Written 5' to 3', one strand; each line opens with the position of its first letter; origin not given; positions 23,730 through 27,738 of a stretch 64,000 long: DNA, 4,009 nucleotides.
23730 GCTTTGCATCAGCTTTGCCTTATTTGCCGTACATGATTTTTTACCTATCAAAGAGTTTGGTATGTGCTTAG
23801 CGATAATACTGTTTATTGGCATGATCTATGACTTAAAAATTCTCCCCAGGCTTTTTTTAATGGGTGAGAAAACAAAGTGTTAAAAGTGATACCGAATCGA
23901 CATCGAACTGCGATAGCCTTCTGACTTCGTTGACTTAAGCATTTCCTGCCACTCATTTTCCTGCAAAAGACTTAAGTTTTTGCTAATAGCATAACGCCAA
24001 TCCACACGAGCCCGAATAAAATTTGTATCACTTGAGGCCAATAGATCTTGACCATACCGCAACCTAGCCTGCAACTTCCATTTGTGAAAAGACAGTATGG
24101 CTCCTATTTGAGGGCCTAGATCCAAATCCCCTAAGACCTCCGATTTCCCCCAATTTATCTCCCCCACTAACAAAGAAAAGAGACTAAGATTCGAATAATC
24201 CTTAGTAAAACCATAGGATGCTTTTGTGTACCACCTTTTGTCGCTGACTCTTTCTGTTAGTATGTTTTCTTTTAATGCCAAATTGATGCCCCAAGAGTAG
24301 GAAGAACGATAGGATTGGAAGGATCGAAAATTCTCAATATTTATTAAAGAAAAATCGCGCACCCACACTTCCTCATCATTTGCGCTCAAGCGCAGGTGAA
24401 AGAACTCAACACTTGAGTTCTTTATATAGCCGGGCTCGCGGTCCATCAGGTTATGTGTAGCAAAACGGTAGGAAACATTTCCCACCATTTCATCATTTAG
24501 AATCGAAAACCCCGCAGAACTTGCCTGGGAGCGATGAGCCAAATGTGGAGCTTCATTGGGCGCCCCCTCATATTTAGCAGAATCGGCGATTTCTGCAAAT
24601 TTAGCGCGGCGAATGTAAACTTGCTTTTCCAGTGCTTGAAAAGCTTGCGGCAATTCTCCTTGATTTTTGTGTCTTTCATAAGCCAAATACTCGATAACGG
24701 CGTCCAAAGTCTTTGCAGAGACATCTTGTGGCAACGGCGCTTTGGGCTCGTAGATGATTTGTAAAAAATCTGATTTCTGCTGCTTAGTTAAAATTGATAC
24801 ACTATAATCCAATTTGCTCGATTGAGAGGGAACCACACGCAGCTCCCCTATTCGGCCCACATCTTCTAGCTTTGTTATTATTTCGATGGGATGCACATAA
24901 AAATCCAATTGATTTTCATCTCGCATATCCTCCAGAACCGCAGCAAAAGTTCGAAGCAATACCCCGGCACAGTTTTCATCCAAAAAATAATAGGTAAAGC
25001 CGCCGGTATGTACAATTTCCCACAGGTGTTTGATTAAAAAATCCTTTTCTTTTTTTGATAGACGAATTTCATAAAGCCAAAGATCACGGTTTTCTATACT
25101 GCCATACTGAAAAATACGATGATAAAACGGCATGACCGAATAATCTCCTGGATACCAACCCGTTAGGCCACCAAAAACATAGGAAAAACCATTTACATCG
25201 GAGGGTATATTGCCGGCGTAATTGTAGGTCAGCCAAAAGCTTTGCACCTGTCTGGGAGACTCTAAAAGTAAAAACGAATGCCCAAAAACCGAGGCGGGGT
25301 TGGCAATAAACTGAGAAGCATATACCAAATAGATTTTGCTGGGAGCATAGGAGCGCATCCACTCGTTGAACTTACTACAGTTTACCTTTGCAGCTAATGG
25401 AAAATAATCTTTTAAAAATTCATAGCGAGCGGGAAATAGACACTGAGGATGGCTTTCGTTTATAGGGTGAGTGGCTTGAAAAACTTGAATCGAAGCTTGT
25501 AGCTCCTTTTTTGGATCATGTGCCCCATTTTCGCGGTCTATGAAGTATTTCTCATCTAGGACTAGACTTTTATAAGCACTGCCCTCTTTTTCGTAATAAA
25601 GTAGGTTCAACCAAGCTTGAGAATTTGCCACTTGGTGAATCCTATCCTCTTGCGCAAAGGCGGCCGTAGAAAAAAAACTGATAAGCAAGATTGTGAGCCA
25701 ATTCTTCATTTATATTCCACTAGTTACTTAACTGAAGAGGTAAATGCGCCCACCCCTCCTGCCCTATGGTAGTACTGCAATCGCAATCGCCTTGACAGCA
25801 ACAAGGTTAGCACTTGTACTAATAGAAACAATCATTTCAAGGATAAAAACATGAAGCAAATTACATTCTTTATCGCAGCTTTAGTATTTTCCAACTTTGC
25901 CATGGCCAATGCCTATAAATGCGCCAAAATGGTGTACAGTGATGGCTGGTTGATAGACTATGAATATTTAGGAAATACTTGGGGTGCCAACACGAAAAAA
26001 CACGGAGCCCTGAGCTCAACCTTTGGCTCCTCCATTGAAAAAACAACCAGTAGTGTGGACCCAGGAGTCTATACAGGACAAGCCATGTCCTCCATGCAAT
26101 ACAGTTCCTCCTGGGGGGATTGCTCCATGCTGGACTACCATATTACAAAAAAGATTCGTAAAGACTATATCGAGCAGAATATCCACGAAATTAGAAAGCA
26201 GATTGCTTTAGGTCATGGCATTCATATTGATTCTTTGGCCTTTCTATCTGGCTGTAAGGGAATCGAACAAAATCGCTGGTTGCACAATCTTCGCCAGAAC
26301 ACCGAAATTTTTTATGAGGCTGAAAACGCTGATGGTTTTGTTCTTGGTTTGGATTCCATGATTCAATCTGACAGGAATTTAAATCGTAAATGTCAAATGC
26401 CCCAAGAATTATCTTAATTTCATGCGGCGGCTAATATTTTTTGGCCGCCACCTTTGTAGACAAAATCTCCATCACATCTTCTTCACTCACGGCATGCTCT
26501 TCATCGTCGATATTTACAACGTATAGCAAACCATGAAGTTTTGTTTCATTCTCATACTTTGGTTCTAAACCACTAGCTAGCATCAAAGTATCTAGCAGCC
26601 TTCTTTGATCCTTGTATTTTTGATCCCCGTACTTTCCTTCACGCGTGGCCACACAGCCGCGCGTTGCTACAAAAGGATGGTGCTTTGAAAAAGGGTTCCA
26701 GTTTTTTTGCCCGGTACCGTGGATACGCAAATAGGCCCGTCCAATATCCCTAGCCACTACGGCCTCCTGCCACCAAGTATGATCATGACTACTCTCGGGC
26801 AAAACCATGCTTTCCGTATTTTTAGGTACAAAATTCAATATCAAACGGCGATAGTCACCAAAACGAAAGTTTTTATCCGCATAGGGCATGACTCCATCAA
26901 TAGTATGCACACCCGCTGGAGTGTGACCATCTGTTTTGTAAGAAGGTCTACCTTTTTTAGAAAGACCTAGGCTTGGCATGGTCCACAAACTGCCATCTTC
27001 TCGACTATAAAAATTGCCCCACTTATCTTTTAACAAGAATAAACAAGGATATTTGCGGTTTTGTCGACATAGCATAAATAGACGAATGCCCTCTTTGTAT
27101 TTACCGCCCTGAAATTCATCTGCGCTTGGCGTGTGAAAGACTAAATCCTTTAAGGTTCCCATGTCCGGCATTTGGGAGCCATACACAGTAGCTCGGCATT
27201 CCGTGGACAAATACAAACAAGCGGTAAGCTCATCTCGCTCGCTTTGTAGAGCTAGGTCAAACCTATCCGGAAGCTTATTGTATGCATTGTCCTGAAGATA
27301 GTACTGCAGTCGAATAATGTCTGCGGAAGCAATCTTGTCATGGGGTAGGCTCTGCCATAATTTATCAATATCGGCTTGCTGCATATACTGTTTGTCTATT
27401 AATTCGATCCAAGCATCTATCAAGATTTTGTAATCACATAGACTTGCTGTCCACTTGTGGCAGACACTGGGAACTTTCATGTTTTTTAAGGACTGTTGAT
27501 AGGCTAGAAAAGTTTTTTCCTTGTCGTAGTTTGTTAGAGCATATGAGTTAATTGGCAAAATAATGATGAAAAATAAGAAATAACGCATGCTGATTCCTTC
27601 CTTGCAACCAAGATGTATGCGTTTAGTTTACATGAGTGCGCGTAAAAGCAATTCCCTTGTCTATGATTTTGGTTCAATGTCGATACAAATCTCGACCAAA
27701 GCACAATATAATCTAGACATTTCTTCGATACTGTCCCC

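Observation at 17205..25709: A+T-rich island with an srsABC-like type III PKS phenolic-lipid operon extended by YceI and a second methyltransferase, plus LuxR/MMPL/DUF4105 export-type neighbours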

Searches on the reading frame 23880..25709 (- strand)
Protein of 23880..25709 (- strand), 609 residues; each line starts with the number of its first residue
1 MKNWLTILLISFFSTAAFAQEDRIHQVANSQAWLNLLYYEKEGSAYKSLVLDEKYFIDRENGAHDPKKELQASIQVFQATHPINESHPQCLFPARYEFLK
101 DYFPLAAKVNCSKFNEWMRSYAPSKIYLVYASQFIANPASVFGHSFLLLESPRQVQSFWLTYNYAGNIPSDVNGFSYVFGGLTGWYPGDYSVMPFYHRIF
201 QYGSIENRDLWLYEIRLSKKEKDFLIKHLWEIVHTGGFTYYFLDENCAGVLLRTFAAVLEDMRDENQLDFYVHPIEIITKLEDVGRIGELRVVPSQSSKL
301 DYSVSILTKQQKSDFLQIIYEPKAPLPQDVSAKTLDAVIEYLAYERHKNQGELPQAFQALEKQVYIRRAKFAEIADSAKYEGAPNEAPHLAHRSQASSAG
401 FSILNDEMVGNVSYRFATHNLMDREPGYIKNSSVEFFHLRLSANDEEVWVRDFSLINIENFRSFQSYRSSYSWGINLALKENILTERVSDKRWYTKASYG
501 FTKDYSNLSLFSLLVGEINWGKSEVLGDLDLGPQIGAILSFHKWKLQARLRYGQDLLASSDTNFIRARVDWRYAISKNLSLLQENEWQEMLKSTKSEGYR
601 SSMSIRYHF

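Call 4: search_protein_families(library=pfam, proteins=[window:23880-25709:-], max_evalue=0.01)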
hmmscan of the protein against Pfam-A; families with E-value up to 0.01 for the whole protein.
window:23880-25709:- (609 aa): 3 families
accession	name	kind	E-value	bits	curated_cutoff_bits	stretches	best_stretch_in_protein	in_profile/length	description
PF13387.12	Lnb_N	-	2.9e-34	118.6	22.2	1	114-277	2-168/175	Lnb N-terminal periplasmic domain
PF25222.1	DUF7840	-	6.4e-28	98.4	27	1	387-596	3-215/224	Domain of unknown function (DUF7840)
PF25225.1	DUF7843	-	9.2e-19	68.2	25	1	26-101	2-78/79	Domain of unknown function (DUF7843)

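Call 5: search_protein_families(library=ncbifam, proteins=[window:23880-25709:-], max_evalue=0.01)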
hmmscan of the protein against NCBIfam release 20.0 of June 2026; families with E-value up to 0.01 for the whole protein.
window:23880-25709:- (609 aa): 0 families

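Call 45: find_related_loci(query=window:23880-25709:-, collection=metagenome_contigs, flank=10000)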
Query window:23880-25709:- (609 aa) in metagenome_contigs; peptide patterns used: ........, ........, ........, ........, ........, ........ (x = any residue, [..] = any of these).
60 stretches matched a pattern, but none encodes a relative of the query by tblastn (E <= 1e-3).

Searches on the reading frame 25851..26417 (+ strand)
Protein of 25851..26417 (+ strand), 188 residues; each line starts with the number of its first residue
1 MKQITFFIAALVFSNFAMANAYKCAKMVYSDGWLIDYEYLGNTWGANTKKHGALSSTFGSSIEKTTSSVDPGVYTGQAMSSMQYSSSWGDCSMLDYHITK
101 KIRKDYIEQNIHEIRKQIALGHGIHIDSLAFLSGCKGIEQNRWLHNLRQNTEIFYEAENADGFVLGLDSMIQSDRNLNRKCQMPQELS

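Call 4: search_protein_families(library=pfam, proteins=[window:25851-26417:+], max_evalue=0.01)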
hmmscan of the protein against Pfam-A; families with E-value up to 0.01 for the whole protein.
window:25851-26417:+ (188 aa): 1 family
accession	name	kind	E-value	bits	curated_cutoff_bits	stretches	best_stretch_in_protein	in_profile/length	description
PF11220.13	DUF3015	-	1.5e-06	28.6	25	1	97-181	56-142/142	Protein of unknown function (DUF3015)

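Call 5: search_protein_families(library=ncbifam, proteins=[window:25851-26417:+], max_evalue=0.01)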
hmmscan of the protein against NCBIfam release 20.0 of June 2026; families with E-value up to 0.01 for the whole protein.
window:25851-26417:+ (188 aa): 0 families

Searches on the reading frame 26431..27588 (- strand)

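Call 87: search_protein_families(library=pfam, proteins=[window:26431-27588:-], max_evalue=0.001)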
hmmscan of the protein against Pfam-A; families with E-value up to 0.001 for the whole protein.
window:26431-27588:- (385 aa): 1 family
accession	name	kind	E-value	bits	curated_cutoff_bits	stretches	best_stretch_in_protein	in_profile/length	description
PF03734.19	YkuD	-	0.00023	22.2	23.4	1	196-317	18-128/146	L,D-transpeptidase catalytic domain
